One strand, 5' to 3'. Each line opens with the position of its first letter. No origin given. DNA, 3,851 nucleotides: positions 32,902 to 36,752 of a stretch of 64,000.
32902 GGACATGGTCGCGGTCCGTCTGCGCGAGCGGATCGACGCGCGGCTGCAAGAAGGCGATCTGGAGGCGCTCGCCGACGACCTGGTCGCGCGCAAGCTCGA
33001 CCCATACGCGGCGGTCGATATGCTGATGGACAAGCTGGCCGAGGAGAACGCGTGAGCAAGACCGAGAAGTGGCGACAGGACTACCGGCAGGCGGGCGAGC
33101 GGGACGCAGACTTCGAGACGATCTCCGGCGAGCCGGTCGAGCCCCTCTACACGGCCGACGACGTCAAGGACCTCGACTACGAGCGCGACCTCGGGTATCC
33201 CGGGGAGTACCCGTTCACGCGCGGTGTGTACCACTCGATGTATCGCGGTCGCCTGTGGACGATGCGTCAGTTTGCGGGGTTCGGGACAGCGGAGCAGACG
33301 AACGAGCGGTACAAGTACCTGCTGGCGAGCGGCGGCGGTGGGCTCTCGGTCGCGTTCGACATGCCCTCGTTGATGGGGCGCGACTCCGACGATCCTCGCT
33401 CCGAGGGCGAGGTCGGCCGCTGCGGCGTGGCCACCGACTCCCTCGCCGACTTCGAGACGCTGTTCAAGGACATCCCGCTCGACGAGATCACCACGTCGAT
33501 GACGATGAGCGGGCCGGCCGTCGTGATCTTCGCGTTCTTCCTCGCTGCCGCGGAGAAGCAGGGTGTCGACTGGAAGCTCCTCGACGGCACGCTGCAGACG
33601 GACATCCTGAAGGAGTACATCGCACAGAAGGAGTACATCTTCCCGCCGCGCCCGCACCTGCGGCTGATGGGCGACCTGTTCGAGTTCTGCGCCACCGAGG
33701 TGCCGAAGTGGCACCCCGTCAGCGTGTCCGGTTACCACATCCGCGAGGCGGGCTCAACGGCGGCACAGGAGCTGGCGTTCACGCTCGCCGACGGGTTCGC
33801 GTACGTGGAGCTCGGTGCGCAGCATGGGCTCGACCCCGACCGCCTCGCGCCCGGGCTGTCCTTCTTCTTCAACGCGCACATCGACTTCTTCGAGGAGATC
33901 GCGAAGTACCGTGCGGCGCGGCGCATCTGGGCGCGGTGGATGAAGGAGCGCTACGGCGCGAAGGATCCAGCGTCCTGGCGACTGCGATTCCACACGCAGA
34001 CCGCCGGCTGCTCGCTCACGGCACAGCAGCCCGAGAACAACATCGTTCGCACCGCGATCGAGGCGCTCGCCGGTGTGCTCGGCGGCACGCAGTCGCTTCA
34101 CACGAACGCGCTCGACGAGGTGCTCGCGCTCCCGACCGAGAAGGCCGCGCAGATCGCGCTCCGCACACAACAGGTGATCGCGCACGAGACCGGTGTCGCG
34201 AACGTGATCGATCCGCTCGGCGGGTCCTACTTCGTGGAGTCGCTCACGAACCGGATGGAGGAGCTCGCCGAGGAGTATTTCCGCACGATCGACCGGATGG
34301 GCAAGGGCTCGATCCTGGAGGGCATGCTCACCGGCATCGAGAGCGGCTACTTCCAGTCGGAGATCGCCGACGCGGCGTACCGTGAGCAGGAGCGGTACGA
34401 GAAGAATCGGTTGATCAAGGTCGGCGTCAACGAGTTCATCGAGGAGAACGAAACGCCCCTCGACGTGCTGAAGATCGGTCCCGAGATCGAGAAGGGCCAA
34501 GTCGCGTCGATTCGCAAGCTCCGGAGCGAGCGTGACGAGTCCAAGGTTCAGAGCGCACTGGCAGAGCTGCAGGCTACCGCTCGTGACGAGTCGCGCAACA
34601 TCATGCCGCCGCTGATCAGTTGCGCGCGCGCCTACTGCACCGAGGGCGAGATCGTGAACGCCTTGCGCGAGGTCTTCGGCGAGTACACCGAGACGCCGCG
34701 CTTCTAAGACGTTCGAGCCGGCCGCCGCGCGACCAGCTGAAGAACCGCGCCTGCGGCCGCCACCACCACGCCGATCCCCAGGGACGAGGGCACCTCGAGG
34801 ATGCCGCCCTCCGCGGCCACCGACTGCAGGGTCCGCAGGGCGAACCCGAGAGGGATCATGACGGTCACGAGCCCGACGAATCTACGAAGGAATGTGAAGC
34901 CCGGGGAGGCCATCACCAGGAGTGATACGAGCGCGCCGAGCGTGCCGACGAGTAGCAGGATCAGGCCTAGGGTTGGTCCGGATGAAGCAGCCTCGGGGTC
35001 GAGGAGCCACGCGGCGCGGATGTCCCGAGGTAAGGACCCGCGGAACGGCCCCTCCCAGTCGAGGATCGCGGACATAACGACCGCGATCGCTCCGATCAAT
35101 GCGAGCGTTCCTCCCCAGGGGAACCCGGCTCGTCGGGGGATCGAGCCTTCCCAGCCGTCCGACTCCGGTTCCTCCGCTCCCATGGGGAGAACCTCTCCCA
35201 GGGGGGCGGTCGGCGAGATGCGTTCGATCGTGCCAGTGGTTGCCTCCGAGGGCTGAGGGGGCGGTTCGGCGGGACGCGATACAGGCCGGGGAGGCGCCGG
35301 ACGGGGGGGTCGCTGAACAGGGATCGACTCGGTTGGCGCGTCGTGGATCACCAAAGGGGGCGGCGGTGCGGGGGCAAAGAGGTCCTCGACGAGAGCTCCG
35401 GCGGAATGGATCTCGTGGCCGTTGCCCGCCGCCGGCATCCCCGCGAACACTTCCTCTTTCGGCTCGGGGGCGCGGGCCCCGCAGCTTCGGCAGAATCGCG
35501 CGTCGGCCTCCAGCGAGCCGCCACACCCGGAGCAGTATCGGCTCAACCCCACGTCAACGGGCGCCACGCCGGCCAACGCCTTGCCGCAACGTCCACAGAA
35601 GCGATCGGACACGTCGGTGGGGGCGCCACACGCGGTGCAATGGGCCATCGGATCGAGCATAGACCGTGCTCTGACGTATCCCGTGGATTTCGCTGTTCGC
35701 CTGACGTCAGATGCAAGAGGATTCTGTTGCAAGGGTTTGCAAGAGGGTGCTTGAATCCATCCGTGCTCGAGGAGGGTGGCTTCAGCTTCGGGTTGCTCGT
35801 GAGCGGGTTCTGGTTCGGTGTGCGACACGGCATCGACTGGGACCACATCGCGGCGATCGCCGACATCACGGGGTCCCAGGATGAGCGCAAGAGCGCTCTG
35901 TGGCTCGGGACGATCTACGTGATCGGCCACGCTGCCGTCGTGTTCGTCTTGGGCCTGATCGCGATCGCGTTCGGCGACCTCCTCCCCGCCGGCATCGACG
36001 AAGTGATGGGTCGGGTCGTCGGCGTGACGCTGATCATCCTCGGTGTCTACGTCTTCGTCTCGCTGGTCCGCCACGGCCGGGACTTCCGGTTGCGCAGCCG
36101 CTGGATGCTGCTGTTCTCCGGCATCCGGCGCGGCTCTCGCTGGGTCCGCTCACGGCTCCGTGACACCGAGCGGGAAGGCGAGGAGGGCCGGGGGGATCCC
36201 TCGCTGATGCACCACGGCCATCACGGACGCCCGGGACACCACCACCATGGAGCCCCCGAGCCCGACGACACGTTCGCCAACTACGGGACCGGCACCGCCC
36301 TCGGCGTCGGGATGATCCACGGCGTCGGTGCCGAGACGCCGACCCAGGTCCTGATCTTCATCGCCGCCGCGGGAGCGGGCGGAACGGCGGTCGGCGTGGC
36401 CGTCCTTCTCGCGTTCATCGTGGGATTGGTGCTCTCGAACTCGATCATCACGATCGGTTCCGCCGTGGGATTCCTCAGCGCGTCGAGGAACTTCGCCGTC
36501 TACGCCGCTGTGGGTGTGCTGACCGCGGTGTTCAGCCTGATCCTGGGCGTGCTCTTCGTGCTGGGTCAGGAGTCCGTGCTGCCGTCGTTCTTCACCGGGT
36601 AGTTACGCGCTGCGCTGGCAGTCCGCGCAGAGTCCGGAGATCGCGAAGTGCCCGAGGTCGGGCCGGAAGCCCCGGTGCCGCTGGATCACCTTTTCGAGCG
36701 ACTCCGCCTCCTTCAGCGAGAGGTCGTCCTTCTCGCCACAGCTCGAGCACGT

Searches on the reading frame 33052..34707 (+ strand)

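Call 68: search_protein_families(library=pfam, proteins=[window:33052-34707:+], max_evalue=0.001)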
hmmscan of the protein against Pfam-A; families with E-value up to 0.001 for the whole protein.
window:33052-34707:+ (551 aa): 1 family
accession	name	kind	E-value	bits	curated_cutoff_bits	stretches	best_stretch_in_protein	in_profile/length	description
PF01642.28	MM_CoA_mutase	-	1e-217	724.2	22.1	1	23-543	2-512/512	Methylmalonyl-CoA mutase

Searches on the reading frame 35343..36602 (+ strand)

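Call 68: search_protein_families(library=pfam, proteins=[window:35343-36602:+], max_evalue=0.001)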
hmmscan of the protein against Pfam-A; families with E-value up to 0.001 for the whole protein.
window:35343-36602:+ (419 aa): 1 family
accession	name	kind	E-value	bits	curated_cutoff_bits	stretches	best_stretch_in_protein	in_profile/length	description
PF03824.22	NicO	-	0.00074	19.4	27.7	0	150-214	3-68/287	High-affinity nickel-transport protein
